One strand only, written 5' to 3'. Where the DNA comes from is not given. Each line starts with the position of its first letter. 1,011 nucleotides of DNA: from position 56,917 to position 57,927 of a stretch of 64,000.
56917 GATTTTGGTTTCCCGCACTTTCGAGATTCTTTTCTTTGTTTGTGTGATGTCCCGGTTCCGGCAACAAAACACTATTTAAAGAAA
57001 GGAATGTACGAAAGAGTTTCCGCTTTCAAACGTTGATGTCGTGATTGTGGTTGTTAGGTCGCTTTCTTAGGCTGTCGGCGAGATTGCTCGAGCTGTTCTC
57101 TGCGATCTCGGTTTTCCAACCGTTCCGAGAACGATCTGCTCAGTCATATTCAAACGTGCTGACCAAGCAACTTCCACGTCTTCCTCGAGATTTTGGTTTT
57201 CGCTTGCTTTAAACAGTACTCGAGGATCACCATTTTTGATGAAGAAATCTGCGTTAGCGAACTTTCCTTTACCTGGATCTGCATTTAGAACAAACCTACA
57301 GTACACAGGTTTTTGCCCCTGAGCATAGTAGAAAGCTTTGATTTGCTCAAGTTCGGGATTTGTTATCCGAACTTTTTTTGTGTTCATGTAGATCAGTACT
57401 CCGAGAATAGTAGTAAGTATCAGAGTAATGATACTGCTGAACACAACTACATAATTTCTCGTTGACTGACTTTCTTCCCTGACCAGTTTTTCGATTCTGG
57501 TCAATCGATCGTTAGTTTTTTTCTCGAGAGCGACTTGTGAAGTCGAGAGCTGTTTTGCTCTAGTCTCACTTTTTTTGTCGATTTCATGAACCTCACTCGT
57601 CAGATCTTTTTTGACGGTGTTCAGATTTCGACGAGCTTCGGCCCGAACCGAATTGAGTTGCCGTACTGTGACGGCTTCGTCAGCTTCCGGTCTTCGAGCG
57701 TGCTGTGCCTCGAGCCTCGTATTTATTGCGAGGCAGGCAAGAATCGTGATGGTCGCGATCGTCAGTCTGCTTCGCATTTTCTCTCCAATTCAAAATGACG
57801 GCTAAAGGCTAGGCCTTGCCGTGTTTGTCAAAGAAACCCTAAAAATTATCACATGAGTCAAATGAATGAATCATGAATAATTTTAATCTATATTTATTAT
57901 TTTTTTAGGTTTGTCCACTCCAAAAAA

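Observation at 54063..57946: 3.7-kb GC-elevated island encoding a low-complexity secreted protein, a LysM membrane protein and a coiled-coil protein, preceded by exact 19-bp direct repeats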

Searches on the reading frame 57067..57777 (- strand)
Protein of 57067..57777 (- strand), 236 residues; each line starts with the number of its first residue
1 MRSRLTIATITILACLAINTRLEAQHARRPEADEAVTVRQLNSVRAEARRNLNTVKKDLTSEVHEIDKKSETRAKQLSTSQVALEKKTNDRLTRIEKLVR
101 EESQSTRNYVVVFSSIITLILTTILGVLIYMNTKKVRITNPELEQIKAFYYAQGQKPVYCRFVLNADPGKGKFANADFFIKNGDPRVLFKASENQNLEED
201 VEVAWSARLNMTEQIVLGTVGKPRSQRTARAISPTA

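Call 6: search_protein_families(library=pfam, proteins=[window:57067-57777:-], max_evalue=0.01)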
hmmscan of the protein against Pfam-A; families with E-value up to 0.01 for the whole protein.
window:57067-57777:- (236 aa): 3 families
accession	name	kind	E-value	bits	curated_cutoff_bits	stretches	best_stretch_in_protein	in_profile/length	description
PF04513.17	Baculo_PEP_C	-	0.00077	20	38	1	37-135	31-130/140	Baculovirus polyhedron envelope protein, PEP, C terminus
PF14362.11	DUF4407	-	0.0039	17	31.3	1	34-124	182-273/297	Domain of unknown function (DUF4407)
PF15821.10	DUF4709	-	0.0062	17.4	27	0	25-108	16-96/110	Domain of unknown function (DUF4709)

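Call 14: search_protein_families(library=phrogs, proteins=[window:57067-57777:-], max_evalue=0.1)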
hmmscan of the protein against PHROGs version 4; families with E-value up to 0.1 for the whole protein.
window:57067-57777:- (236 aa): 5 families
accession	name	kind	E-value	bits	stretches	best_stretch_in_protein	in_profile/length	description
phrog_31790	-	unknown function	0.016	16.4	1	35-124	98-184/193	-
phrog_3774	-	unknown function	0.047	15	1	7-104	12-105/122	-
phrog_21324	-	unknown function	0.05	14.8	0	112-152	27-66/75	-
phrog_2990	-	unknown function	0.078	14.2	0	57-128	71-124/133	-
phrog_25979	-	unknown function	0.083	12.6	1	40-120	285-364/521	-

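Call 15: search_protein_families(library=ncbifam, proteins=[window:57067-57777:-], max_evalue=0.1)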
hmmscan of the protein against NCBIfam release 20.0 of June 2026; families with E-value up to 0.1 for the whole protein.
window:57067-57777:- (236 aa): 2 families
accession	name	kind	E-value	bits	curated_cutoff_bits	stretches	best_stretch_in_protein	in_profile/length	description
NF053779.1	BT3442_fam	equivalog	0.015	14.1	940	1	48-148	303-400/563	BT3442 family protein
TIGR01495.1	ETRAMP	paralog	0.053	13.5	32.75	0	86-136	30-80/85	ETRAMP family protein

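Call 17: find_homologous_proteins(query=window:57067-57777:-, max_evalue=0.01)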
Query window:57067-57777:- (236 aa): 1 proteins with E <= 0.01 among 422 candidates.
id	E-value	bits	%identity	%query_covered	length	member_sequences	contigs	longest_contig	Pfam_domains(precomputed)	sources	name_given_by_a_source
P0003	5.6e-145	498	100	100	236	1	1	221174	-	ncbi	-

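Call 72: search_protein_families(library=pfam, alignment_id=A7, max_evalue=0.1)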
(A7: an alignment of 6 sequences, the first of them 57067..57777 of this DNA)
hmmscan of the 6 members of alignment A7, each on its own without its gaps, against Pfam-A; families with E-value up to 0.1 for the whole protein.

A. member 1, window:57067-57777:- (236 aa): 7 families
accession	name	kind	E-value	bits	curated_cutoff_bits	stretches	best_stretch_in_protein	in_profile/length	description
PF04513.17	Baculo_PEP_C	-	0.00077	20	38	1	37-135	31-130/140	Baculovirus polyhedron envelope protein, PEP, C terminus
PF14362.11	DUF4407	-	0.0039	17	31.3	1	34-124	182-273/297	Domain of unknown function (DUF4407)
PF15821.10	DUF4709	-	0.0062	17.4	27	1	25-108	16-96/110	Domain of unknown function (DUF4709)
PF05478.16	Prominin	-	0.027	13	34.3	1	39-125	345-435/799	Prominin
PF06143.16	Baculo_11_kDa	-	0.033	14.2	28.4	1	94-150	21-77/84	Baculovirus 11 kDa family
PF05662.19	YadA_stalk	-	0.067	14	28.4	0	35-57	14-36/43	Coiled stalk of trimeric autotransporter adhesin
PF09728.14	Taxilin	-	0.069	12.8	30.3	1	40-106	60-126/302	Myosin-like coiled-coil protein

B. families by the number of members that match (of 6 scanned): 22 families
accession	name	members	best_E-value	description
PF04513.17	Baculo_PEP_C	1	0.00077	Baculovirus polyhedron envelope protein, PEP, C terminus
PF02009.21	RIFIN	1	0.0014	Rifin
PF14362.11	DUF4407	1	0.0039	Domain of unknown function (DUF4407)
PF15821.10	DUF4709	1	0.0062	Domain of unknown function (DUF4709)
PF20225.4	DUF6584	1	0.013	Family of unknown function (DUF6584)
PF13971.11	Mei4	1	0.014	Meiosis-specific protein Mei4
PF03904.18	DUF334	1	0.022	Domain of unknown function (DUF334)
PF04335.19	VirB8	1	0.025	VirB8 protein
PF05478.16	Prominin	1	0.027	Prominin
PF08374.16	Protocadherin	1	0.028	Protocadherin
PF12534.13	Pannexin_like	1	0.03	Pannexin-like TM region of LRRC8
PF05961.16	Chordopox_A13L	1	0.03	Chordopoxvirus A13L protein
PF06143.16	Baculo_11_kDa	1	0.033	Baculovirus 11 kDa family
PF01105.29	EMP24_GP25L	1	0.035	emp24/gp25L/p24 family/GOLD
PF19579.4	FtsL_2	1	0.038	Bacteriodetes cell division protein (FtsL-like)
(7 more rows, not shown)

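Call 80: predict_structure(protein=window:57067-57777:-)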
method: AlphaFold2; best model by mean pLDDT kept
length: 236 residues; sequences in the alignment: 1
mean_pLDDT: 62.4   pTM: 0.31
mean pLDDT of the five models: 62.4, 60.9, 57.8, 56.5, 47.2
residues with pLDDT >= 90: 62; 70-90: 47; 50-70: 21; < 50: 106
segments of 3 or more residues with pLDDT < 50: 133-236
pLDDT, mean of each block of 10 residues (from residue 1): 60 80 68 67 91 95 97 96 97 96 87 89 80 40 45 41 37 36 34 32 30 31 27 27
secondary structure, 60 per line:
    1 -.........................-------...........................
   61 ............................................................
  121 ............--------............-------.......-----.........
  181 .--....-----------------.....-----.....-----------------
elements in order: H2-26 H34-132 H141-152 E160-166 E172-181 E184-187 E205-209 E215-219
